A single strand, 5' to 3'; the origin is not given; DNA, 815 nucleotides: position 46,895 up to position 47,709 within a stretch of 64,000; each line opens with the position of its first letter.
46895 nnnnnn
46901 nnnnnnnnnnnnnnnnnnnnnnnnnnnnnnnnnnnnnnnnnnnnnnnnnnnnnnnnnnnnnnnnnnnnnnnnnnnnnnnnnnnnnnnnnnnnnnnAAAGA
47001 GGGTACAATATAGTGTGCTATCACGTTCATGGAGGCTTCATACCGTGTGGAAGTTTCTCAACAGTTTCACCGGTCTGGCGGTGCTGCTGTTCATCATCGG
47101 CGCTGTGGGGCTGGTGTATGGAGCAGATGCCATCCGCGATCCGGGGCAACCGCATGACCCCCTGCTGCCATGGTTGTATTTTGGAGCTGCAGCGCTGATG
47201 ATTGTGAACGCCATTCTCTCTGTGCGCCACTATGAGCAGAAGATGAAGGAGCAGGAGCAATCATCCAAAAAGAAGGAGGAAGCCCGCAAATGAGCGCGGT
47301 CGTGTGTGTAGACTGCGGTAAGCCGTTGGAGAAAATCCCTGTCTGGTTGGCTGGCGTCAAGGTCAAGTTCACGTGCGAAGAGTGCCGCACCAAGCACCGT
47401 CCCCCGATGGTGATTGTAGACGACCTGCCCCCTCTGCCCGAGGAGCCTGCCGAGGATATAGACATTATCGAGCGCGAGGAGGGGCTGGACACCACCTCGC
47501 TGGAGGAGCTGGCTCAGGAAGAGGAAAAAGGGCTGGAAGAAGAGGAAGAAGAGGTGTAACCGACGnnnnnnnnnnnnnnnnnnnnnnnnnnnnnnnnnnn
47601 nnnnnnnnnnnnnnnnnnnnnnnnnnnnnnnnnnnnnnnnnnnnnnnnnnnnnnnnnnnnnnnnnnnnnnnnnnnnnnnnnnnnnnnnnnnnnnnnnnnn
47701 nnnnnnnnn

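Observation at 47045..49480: Capsule/EPS export genes (Wza-like, CpsB-like Tyr phosphatase) translationally coupled into the flagellar rod/MS-ring operon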

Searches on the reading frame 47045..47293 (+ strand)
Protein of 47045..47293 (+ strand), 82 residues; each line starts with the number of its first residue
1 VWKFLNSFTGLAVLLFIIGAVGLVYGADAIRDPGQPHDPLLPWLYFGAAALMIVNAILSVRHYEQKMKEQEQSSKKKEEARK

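Call 6: search_protein_families(library=pfam, proteins=[window:47045-47293:+], max_evalue=0.01)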
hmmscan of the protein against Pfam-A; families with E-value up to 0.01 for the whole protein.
window:47045-47293:+ (82 aa): 1 family
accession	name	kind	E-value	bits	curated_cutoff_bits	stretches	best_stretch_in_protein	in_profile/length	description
PF19119.5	DUF5803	-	0.01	15.9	25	0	8-31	159-182/196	Family of unknown function (DUF5803)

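Call 53: find_homologous_proteins(query=window:47045-47293:+, max_evalue=0.001)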
Query window:47045-47293:+ (82 aa): 15 proteins with E <= 0.001 among 19 candidates.
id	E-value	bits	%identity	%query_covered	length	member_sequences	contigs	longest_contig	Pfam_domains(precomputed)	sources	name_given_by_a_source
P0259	4.8e-46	172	96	100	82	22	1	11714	-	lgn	-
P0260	5.0e-44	165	93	100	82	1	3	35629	-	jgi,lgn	jgi:hypothetical protein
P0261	1.2e-42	161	92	96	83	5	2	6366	-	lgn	-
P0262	1.9e-42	160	89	100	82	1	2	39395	-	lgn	-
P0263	1.6e-41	157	87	100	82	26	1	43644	-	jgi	jgi:integral membrane sensor domain MASE1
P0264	2.2e-41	157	90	100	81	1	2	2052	-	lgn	-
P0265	2.2e-40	154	87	100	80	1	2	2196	-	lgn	-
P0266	3.6e-40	153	89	100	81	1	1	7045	-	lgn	-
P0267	1.5e-38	148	85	100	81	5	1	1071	-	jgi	-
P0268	2.1e-37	144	80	100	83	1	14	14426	-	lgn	-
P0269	4.1e-37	143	84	100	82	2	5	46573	-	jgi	jgi:integral membrane sensor domain MASE1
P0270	9.6e-37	142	78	100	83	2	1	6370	-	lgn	-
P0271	1.6e-35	138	88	79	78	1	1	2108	-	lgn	-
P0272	8.8e-35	136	78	100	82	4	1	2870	-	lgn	-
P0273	1.2e-34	135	78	100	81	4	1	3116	-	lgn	-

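Call 82: search_protein_families(library=ncbifam, proteins=[window:47045-47293:+], max_evalue=0.001)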
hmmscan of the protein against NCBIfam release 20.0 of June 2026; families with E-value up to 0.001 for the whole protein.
window:47045-47293:+ (82 aa): 0 families
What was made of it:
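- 47045..47293 (+): TM2: an 82-aa protein with two hydrophobic segments and a Lys/Glu-rich tail; function unknown. No Pfam or NCBIfam family (calls 6, 82).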

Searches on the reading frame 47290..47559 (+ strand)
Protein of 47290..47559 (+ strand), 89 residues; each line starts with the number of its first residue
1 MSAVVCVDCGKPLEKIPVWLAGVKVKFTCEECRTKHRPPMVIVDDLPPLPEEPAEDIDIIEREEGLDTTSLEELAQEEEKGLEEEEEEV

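Call 6: search_protein_families(library=pfam, proteins=[window:47290-47559:+], max_evalue=0.01)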
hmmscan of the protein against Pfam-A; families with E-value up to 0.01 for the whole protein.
window:47290-47559:+ (89 aa): 1 family
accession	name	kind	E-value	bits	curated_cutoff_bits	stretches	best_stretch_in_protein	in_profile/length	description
PF25206.1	DUF7836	-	0.00018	21.7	26.7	1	4-37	8-41/59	Domain of unknown function (DUF7836)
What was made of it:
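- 47290..47559 (+): ZnR: an 89-aa four-Cys Zn-ribbon protein with an acidic tail; function unknown. Weak, sub-threshold match to DUF7836 (call 6).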

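Call 60: search_protein_representatives(protein=window:47290-47559:+)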
Query: 89 residues. Proteins with E-value up to 0.001 (for the whole library): 49; up to 1e-10: 4; up to 1e-30: 0. The best 49 are listed.
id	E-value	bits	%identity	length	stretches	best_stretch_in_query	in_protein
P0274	9.5e-29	115.5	70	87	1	4-88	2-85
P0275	3.5e-11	59.3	47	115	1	1-89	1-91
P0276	6.2e-11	58.5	42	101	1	3-81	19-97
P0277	9.9e-11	57.9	87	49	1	41-88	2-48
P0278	1.1e-10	57.7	42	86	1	4-84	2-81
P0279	3.6e-09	52.9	41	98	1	3-85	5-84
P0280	2.0e-08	50.5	47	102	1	3-63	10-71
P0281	9.1e-08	48.4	47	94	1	3-83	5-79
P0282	9.2e-08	48.4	58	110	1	2-37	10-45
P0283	1.7e-07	47.6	43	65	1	4-64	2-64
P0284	3.7e-07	46.5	62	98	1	4-37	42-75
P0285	3.8e-07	46.4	43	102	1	3-86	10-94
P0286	4.2e-07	46.3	41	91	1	2-76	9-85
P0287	5.6e-07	45.9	41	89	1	3-77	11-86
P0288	8.4e-07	45.3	40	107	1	3-81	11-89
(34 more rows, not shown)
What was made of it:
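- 47290..47559 (+): 49 distant clusters in an exhaustive HMMER search (call 60).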

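Call 61: find_encoding_contigs(protein=P0275, flank=8000, max_places=2)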
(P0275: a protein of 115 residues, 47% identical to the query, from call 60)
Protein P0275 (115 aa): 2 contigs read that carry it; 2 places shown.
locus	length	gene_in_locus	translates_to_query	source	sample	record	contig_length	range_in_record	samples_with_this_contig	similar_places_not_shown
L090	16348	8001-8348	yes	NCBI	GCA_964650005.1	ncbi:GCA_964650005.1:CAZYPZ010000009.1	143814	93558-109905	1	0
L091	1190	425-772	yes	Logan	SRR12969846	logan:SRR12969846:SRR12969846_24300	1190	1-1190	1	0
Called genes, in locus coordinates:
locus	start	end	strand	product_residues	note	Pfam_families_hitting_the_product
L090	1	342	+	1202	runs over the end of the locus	PF08305:NPCBM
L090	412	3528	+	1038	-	-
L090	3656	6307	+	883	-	-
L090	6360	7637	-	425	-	PF00919:UPF0004, PF04055:Radical_SAM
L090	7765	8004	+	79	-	-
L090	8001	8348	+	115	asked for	-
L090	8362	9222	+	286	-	PF19567:CpsB_CapC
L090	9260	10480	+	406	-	PF13439:Glyco_transf_4, PF13579:Glyco_trans_4_4, PF00534:Glycos_transf_1, PF13692:Glyco_trans_1_4, PF13524:Glyco_trans_1_2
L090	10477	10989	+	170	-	PF00149:Metallophos, PF12850:Metallophos_2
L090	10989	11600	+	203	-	PF00625:Guanylate_kin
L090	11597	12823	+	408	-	PF02441:Flavoprotein, PF04127:DFP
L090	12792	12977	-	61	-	-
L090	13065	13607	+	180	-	PF01327:Pep_deformylase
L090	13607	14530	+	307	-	PF00551:Formyl_trans_N, PF02911:Formyl_trans_C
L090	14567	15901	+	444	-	PF00675:Peptidase_M16, PF05193:Peptidase_M16_C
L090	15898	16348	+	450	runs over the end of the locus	PF00675:Peptidase_M16, PF05193:Peptidase_M16_C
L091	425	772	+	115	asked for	-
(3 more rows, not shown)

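Call 63: find_encoding_contigs(protein=P0276, flank=8000, max_places=2)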
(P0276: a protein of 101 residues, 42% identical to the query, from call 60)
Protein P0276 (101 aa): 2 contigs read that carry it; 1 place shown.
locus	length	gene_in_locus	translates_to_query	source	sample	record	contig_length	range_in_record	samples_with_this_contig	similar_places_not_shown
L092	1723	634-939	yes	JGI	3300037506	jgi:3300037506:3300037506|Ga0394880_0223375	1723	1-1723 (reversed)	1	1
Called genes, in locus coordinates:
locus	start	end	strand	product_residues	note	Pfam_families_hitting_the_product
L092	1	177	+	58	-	?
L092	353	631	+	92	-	-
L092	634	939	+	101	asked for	-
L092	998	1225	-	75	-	-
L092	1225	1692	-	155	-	PF08241:Methyltransf_11, PF08242:Methyltransf_12 (weak), PF13489:Methyltransf_23 (weak)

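Call 64: find_encoding_contigs(protein=P0279, flank=8000, max_places=2)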
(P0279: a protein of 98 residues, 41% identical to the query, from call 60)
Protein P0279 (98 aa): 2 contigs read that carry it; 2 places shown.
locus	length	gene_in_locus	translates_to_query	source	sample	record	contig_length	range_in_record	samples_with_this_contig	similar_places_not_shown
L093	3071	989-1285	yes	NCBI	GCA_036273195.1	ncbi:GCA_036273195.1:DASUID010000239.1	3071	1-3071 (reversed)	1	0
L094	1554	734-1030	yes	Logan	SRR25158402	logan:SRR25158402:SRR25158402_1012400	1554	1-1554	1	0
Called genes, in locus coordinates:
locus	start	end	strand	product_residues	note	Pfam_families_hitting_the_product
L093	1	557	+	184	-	PF03099:BPL_LplA_LipB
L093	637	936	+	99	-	-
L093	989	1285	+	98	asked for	-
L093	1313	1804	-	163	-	-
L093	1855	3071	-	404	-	PF13439:Glyco_transf_4, PF13579:Glyco_trans_4_4, PF00534:Glycos_transf_1, PF13692:Glyco_trans_1_4, PF13524:Glyco_trans_1_2 (weak)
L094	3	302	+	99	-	?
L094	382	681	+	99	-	-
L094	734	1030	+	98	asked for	-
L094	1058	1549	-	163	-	-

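Call 65: find_encoding_contigs(protein=P0280, flank=8000, max_places=2)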
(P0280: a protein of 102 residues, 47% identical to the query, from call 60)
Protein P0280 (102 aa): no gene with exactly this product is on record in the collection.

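Call 68: find_encoding_contigs(protein=P0278, flank=8000, max_places=3)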
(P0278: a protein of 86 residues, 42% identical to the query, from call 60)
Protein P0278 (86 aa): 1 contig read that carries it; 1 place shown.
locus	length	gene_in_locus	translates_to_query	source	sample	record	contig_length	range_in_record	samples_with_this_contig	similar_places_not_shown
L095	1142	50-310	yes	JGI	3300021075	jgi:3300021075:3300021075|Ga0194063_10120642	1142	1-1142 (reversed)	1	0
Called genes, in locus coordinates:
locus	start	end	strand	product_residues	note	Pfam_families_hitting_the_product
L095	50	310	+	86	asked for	-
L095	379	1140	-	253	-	PF22667:Lon_lid, PF05362:Lon_C, PF13541:ChlI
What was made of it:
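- Tried and rejected: Two ZnR homologue look-ups gave nothing usable: a 1.1-kb contig and a sequence not on record (calls 65, 68).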

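Call 72: find_related_loci(query=A6, collection=metagenome_contigs, flank=8000)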
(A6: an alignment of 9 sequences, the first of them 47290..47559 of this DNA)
Query A6 (89 aa) in metagenome_contigs; peptide patterns used: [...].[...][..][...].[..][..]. (x = any residue, [..] = any of these).
121 stretches matched a pattern; 14 encode a relative of the query (tblastn E <= 1e-3); 14 distinct loci.
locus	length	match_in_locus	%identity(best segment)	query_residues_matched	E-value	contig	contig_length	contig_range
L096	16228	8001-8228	93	1-76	2e-43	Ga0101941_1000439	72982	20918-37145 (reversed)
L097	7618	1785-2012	93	1-76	2e-43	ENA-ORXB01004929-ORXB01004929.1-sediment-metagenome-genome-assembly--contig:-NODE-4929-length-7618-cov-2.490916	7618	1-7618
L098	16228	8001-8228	83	1-76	1e-40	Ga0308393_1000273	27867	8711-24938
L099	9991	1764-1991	83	1-76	1e-40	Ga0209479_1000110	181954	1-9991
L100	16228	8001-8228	83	1-76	6e-40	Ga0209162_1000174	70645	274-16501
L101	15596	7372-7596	84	1-76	2e-39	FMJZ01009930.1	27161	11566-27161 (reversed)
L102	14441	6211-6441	81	1-76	3e-37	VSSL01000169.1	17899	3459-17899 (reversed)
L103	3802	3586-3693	67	1-36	1e-13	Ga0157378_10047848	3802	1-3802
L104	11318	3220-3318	70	4-36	5e-13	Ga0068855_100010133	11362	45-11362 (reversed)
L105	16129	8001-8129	51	1-42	6e-13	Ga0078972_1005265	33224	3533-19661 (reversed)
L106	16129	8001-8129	60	4-44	1e-12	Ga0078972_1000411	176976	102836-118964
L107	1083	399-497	64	4-36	4e-12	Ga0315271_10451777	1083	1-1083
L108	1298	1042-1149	58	1-36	1e-11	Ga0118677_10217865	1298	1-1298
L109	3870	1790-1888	61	4-36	9e-11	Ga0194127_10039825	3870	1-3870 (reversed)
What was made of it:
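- Tried and rejected: A 9-sequence alignment worked (call 72).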

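Call 76: search_protein_families(library=pfam, proteins=[L106:4177-6627:+, L106:6727-7548:+, L106:8316-8789:-, L106:9341-9883:-, L105:5331-6353:+, L105:6382-7605:+, L105:8572-9159:-, L105:9131-9919:-, L105:10801-12243:+, L090:412-3528:+], max_evalue=0.001)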
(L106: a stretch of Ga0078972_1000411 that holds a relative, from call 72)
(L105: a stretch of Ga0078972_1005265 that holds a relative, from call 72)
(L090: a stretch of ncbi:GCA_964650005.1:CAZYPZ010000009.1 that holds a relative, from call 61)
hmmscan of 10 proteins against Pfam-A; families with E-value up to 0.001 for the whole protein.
L106:4177-6627:+ (816 aa): 0 families

L106:6727-7548:+ (273 aa): 7 families
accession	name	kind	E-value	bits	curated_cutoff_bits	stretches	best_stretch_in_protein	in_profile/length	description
PF08241.18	Methyltransf_11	-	8.5e-20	71.6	21.2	1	48-143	1-94/95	Methyltransferase domain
PF13649.12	Methyltransf_25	-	6e-15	56.1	27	1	47-140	1-97/97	Methyltransferase domain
PF08242.18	Methyltransf_12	-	1.7e-10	41.9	30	1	48-142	1-98/98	Methyltransferase domain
PF13847.12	Methyltransf_31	-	2.4e-10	40.7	27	1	44-175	4-129/145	Methyltransferase domain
PF13489.12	Methyltransf_23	-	2.4e-09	37.6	27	1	20-143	13-115/164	Methyltransferase domain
PF01209.24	Ubie_methyltran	-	3e-07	30.5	20.1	1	42-148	46-155/233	ubiE/COQ5 methyltransferase family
PF05148.21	Methyltransf_8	-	0.00041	20.7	27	1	102-143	114-155/219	Hypothetical methyltransferase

L106:8316-8789:- (157 aa): 1 family
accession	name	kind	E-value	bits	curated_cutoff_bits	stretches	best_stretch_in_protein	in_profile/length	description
PF14343.11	PrcB_C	-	9.4e-15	55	24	1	88-140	2-52/56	PrcB C-terminal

L106:9341-9883:- (180 aa): 0 families

L105:5331-6353:+ (340 aa): 8 families
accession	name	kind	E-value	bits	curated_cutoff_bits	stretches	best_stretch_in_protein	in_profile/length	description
PF07726.17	AAA_3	-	1.7e-62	209.6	27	1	50-183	1-131/131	ATPase family associated with various cellular activities (AAA)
PF17863.7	AAA_lid_2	-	9.4e-16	57.8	22.7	1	256-323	4-71/74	AAA lid domain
PF07728.20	AAA_5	-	3.4e-12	47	22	1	51-181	2-139/139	AAA domain (dynein-related subfamily)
PF20030.5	bpMoxR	-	3.1e-10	39.9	27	1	22-203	5-182/205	MoxR domain in the MoxR-vWA-beta-propeller ternary systems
PF00004.35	AAA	-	2e-06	28.7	21.2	1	52-164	2-111/131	ATPase family associated with various cellular activities (AAA)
PF00493.29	MCM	-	3.9e-05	23.3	23.3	0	18-166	13-175/224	MCM P-loop domain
PF13191.12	AAA_16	-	0.00042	21.3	32.6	0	48-147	24-103/167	AAA ATPase domain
PF05496.18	RuvB_N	-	0.00053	20.2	27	0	49-76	34-61/159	Holliday junction DNA helicase RuvB P-loop domain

L105:6382-7605:+ (407 aa): 1 family
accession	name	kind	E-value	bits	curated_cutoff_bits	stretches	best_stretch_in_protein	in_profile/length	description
PF01694.28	Rhomboid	-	6.7e-23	81.9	22.6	1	59-213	3-139/143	Rhomboid domain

L105:8572-9159:- (195 aa): 0 families

L105:9131-9919:- (262 aa): 2 families
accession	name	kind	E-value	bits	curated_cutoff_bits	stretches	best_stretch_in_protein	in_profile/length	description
PF13561.12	adh_short_C2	-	5e-79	265.6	27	1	15-258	1-236/236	Enoyl-(Acyl carrier protein) reductase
PF00106.31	adh_short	-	2.1e-18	67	26.6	1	11-202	3-186/195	short chain dehydrogenase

L105:10801-12243:+ (480 aa): 5 families
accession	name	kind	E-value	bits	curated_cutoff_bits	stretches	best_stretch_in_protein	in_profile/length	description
PF24961.1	NfeD_membrane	-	5.7e-22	78.4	26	1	274-391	1-117/119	NfeD integral membrane domain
PF25145.1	NfeD1b_N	-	1e-20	74.6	40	1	76-220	15-152/189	NfeD1b, N-terminal domain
PF01957.25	NfeD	-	6.5e-15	55.5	29.1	1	407-463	2-57/57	NfeD-like C-terminal, partner-binding domain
PF13714.12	PEP_mutase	-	0.00023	21.2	31.5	1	46-141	123-217/240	Phosphoenolpyruvate phosphomutase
PF00574.28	CLP_protease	-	0.00027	21.3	20.2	1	95-223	49-178/182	Clp protease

L090:412-3528:+ (1038 aa): 0 families

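Call 82: search_protein_families(library=ncbifam, proteins=[window:47290-47559:+], max_evalue=0.001)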
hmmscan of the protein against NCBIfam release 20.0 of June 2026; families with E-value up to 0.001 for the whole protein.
window:47290-47559:+ (89 aa): 0 families
